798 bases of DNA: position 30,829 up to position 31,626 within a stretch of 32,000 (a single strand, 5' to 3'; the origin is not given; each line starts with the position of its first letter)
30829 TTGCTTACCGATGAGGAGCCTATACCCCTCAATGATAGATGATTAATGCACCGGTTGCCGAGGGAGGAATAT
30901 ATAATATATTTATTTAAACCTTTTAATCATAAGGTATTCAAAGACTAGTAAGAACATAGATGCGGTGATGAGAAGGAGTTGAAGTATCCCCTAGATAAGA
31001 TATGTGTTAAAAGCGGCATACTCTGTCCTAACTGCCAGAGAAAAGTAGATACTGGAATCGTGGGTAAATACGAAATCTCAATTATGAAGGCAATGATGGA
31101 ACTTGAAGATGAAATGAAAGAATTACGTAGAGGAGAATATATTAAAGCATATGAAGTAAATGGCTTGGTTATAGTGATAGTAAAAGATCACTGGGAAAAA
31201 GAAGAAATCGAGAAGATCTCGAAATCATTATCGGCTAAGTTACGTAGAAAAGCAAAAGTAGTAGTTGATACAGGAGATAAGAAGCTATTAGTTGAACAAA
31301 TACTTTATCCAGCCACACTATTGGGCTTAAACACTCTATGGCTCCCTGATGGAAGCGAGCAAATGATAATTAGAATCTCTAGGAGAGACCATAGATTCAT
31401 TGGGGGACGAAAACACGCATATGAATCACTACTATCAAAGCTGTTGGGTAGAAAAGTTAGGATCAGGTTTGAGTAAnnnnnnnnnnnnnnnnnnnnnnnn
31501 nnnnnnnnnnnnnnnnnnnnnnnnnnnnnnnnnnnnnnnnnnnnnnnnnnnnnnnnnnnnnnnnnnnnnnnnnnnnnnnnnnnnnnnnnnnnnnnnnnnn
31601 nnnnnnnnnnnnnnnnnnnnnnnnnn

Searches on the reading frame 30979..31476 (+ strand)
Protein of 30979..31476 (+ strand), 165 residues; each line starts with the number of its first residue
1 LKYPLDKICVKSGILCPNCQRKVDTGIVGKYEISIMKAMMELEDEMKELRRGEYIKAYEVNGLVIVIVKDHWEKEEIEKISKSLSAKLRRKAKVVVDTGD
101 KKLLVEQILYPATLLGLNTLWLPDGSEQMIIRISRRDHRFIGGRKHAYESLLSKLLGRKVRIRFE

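Call 67: search_protein_families(library=pfam, proteins=[window:30979-31476:+], max_evalue=0.001)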
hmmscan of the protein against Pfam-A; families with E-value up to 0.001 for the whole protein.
window:30979-31476:+ (165 aa): 1 family
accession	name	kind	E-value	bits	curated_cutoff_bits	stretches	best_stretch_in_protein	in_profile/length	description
PF01251.23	Ribosomal_S7e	-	8.2e-05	22.8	33.5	0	89-164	109-182/182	Ribosomal protein S7e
